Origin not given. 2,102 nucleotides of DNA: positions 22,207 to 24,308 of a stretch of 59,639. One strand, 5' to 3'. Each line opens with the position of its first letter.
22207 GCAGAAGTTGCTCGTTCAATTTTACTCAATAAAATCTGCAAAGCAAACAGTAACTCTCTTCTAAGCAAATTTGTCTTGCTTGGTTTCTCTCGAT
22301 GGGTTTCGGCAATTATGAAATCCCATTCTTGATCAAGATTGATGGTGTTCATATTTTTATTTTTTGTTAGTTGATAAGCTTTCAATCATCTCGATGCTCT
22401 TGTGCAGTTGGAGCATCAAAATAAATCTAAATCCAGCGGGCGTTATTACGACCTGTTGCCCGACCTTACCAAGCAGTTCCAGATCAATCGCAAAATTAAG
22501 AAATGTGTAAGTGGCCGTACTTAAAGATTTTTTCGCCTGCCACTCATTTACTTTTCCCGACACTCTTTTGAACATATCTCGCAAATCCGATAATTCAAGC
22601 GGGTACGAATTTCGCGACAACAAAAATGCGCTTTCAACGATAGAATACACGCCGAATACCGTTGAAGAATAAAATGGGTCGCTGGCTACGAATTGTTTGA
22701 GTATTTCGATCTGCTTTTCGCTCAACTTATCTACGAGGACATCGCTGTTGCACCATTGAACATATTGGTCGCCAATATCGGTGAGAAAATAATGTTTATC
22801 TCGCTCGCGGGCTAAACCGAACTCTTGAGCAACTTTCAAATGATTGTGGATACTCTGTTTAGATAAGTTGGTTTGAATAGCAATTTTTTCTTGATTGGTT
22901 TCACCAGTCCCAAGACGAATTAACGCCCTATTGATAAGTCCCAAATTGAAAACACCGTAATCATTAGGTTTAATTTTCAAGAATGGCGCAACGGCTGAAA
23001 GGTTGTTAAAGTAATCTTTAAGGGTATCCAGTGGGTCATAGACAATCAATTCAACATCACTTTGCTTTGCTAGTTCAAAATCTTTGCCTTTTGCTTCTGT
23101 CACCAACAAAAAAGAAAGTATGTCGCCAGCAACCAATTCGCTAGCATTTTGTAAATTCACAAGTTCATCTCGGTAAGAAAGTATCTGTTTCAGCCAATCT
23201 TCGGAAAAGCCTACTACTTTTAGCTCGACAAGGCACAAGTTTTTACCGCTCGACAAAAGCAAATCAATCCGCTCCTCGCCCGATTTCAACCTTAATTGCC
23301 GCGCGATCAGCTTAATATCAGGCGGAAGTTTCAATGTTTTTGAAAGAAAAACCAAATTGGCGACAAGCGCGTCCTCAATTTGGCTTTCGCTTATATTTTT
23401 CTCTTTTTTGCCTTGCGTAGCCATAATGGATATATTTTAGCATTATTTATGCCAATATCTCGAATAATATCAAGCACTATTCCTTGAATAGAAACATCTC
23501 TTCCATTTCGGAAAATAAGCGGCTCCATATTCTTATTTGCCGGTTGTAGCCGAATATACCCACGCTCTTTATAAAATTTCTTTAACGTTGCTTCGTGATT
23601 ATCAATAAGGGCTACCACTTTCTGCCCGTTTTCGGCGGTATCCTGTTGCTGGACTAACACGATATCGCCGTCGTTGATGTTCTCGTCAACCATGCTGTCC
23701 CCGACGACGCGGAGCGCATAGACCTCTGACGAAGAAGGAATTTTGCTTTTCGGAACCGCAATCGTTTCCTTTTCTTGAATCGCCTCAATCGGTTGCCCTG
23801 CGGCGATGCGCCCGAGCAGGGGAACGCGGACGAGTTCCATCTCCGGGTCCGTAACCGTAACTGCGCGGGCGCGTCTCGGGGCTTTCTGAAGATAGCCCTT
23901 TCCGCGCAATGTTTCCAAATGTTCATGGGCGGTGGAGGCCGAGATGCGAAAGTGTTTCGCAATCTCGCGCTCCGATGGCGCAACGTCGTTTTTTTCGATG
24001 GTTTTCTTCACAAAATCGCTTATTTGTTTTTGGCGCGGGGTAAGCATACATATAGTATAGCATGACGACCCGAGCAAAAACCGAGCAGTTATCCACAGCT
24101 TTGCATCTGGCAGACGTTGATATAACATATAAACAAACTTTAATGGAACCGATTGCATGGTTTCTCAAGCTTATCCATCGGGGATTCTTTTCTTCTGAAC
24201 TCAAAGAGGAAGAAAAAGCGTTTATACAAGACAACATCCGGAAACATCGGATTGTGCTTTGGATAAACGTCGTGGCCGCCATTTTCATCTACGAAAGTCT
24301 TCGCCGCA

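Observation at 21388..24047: Low-GC island fused to lexA encodes a NucS-like nuclease-wHTH protein, an HNH endonuclease and two small proteins: candidate SOS-coupled nuclease or defence module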

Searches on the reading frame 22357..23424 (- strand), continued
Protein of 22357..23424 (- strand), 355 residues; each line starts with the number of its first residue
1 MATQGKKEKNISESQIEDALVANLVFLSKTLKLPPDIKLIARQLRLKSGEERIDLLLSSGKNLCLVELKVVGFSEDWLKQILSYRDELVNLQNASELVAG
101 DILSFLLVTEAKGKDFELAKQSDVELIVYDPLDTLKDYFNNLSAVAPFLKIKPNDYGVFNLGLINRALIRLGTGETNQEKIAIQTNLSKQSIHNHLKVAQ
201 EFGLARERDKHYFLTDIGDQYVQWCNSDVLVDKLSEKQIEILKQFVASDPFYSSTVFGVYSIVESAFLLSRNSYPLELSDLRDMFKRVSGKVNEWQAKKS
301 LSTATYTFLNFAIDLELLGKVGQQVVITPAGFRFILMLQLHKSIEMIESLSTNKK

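Call 67: search_protein_representatives(alignment_id=A1)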
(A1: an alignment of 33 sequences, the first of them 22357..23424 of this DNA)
Query: 33 sequences, 353 profile positions. Proteins with E-value up to 0.001 (for the whole library): 164; up to 1e-10: 117; up to 1e-30: 50. The best 150 are listed.
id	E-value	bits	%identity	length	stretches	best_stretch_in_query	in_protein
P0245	1.1e-142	491.9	-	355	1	2-350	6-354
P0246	4.4e-124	430.7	-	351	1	5-349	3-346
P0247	8.5e-101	354.1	-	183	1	172-352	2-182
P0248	1.8e-98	346.5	-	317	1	3-293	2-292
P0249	4.3e-98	345.2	-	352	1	6-350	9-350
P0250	3.2e-94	332.5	-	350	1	5-348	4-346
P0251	1.9e-86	306.9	-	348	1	7-349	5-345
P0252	1.0e-81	291.3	-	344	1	8-347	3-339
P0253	4.7e-80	285.9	-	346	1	7-351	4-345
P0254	1.8e-79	283.9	-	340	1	8-348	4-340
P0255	2.0e-77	277.2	-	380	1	8-348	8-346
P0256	1.1e-76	274.9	-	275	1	76-350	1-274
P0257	8.4e-76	271.9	-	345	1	6-348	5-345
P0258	1.4e-74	267.9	-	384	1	9-350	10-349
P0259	2.2e-72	260.7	-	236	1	2-199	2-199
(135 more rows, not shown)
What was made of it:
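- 22357..23424 (-): p355: N-terminal NucS-type PD-(D/E)xK nuclease (about residues 8-145; E13, E17, D54, E67, K69, Q80, Y84 invariant), wHTH-1 (about 160-215), wHTH-2 (about 254-327; residues 303-347 nearly invariant) and a long C-terminal helix. The family is small, with one fixed architecture (call 67).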

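Call 74: search_protein_families(library=pfam, proteins=[L027:1439-2119:+, L027:1195-1443:+, L025:1897-2106:+, L022:6749-7513:+], max_evalue=0.01)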
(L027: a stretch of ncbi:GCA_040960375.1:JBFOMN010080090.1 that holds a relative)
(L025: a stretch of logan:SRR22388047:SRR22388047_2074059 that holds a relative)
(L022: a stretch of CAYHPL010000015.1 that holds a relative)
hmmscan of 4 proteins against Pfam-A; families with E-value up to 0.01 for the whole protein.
L027:1439-2119:+ (227 aa): 5 families
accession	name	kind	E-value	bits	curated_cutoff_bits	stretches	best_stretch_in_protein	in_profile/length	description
PF01555.25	N6_N4_Mtase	-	4e-23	83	26.7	2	9-86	141-219/221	DNA methylase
PF05148.21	Methyltransf_8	-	6.2e-06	26.7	27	1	36-103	61-126/219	Hypothetical methyltransferase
PF08241.18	Methyltransf_11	-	2.5e-05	25.3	21.2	0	57-105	5-66/95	Methyltransferase domain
PF01170.24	UPF0020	-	3.9e-05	23.9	22.3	0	47-62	27-42/197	RMKL-like, methyltransferase domain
PF13649.12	Methyltransf_25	-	0.00084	20.4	27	0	52-149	1-95/97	Methyltransferase domain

L027:1195-1443:+ (83 aa): 0 families

L025:1897-2106:+ (70 aa): 0 families

L022:6749-7513:+ (255 aa): 7 families
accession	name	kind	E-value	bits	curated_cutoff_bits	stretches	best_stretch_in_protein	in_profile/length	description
PF01555.25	N6_N4_Mtase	-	1.9e-21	77.5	26.7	1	16-73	163-220/221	DNA methylase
PF22722.2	NA-iREase1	-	2.9e-10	40.5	27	1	128-202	21-93/106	NACHT-associated inactive Restriction Endonuclease 1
PF04471.18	Mrr_cat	-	1.3e-06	29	21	1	127-196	29-96/115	Restriction endonuclease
PF13847.12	Methyltransf_31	-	0.00024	21.2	27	1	33-80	2-52/145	Methyltransferase domain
PF13649.12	Methyltransf_25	-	0.00032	21.8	27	1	38-97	1-63/97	Methyltransferase domain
PF08242.18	Methyltransf_12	-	0.0052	17.9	30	0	40-98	2-62/98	Methyltransferase domain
PF02475.24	TRM5-TYW2_MTfase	-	0.0098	16.3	28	0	28-75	30-79/164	TRM5/TYW2 methyltransferase domain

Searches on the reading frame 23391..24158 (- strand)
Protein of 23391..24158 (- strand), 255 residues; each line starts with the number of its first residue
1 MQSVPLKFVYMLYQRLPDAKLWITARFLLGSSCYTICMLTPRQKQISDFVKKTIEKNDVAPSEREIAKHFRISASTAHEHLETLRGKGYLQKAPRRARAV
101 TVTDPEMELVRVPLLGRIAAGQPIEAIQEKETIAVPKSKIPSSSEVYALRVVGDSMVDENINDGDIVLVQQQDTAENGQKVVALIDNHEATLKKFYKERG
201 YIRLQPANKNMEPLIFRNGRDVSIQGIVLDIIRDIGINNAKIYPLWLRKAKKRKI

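Call 3: search_protein_families(library=pfam, proteins=[window:23391-24158:-], max_evalue=1)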
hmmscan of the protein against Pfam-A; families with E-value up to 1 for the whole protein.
window:23391-24158:- (255 aa): 20 families
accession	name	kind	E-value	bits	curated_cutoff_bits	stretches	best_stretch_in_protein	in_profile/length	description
PF00717.28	Peptidase_S24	-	3.2e-31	107.9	23.3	1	113-228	1-115/116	Peptidase S24-like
PF01726.22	LexA_DNA_bind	-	3.4e-17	62.4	23.7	1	39-99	4-65/65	LexA DNA binding domain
PF09339.16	HTH_IclR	-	6.4e-05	23.1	22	1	64-92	22-50/52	IclR helix-turn-helix domain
PF00392.27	GntR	-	0.00018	21.5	27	1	52-97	16-61/64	Bacterial regulatory proteins, gntR family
PF01325.25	Fe_dep_repress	-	0.00061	20.4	26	1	55-97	17-59/60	Iron dependent repressor, N-terminal DNA binding domain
PF01022.26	HTH_5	-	0.00071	19.8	22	1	65-92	20-47/47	Bacterial regulatory protein, arsR family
PF04703.18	FaeA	-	0.0061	17.3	20.7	1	64-97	19-52/62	FaeA-like protein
PF01978.25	TrmB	-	0.009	16.3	25.6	1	63-106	25-68/68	Sugar-specific transcriptional regulator TrmB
PF12802.13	MarR_2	-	0.01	16.4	27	1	64-95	24-57/61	MarR family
PF13545.12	HTH_Crp_2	-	0.017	15.5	27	1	58-106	20-65/70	Crp-like helix-turn-helix domain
PF13412.12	HTH_24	-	0.02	14.9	21.9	1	64-90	21-47/48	Winged helix-turn-helix DNA-binding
PF09012.17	FeoC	-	0.021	15.4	21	1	62-97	16-51/69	FeoC like transcriptional regulator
PF04358.19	DsrC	-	0.033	15.1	24.9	1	38-95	36-96/107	DsrC like protein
PF04967.18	HTH_10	-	0.042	14.1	23.1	1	64-83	27-46/53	HTH DNA binding domain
PF08279.18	HTH_11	-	0.06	13.7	25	1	64-89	19-44/55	HTH domain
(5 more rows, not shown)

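Call 6: search_protein_families(library=ncbifam, proteins=[window:23391-24158:-], max_evalue=1)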
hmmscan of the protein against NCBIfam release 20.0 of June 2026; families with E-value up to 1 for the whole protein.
window:23391-24158:- (255 aa): 14 families
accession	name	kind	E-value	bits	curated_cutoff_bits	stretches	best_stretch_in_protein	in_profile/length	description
TIGR00498.1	lexA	equivalog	1.1e-57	194.9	110.95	1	39-235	4-202/203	transcriptional repressor LexA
NF007621.2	PRK10276.1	subfamily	2.2e-17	63.1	110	1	130-232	13-114/115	translesion error-prone DNA polymerase V autoproteolytic subunit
NF052282.1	PLP_TF_PdxR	equivalog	2.5e-05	23.5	320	1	50-109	15-74/448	MocR-like pyridoxine biosynthesis transcription factor PdxR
TIGR02018.2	his_ut_repres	equivalog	0.00017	21.1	220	1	51-114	14-77/226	histidine utilization transcriptional repressor HutC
TIGR01884.1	cas_HTH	subfamily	0.0005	19.5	60.2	1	64-104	160-200/202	CRISPR-associated CARF protein Csa3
TIGR02404.1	trehalos_R_Bsub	equivalog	0.00053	19.7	211.95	1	51-94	15-58/233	trehalose operon repressor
TIGR03337.1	phnR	equivalog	0.0025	17.5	296.75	1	51-101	16-66/231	phosphonate utilization transcriptional regulator PhnR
NF052281.1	rhizopine_MocR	equivalog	0.013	14.2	650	1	47-101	24-83/479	rhizopine catabolism transcriptional regulator MocR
NF052290.2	MocR_like_YczR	exception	0.016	14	487.4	1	57-100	40-82/458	MocR-like transcription factor YczR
NF033789.1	repress_SdpR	subfamily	0.021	14.7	100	1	64-91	25-52/79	autorepressor SdpR family transcription factor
NF047563.1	modulin_PmtR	equivalog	0.072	13.1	200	1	45-92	20-68/125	PSM export ABC transporter transcriptional regulator PmtR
TIGR00718.1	sda_alpha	equivalog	0.087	11.9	243.2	1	102-160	207-265/300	L-serine ammonia-lyase, iron-sulfur-dependent, subunit alpha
TIGR02325.1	C_P_lyase_phnF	equivalog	0.11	12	156.8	1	52-103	19-73/238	phosphonate metabolism transcriptional regulator PhnF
NF033788.1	HTH_metalloreg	subfamily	0.17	11.7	55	1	65-93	30-58/77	metalloregulator ArsR/SmtB family transcription factor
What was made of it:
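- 23451..24047 (-): lexA proper (LexA residues 1-199: wHTH DNA-binding domain, AAG cleavage site, S24 domain with GDSM Ser and TLKK Lys). Codons 1-130 have host-like GC (0.55); codons 131-199 are low GC (0.40). NCBIfam TIGR00498 at 1.1e-57, Pfam PF01726 and PF00717 (calls 3, 6).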
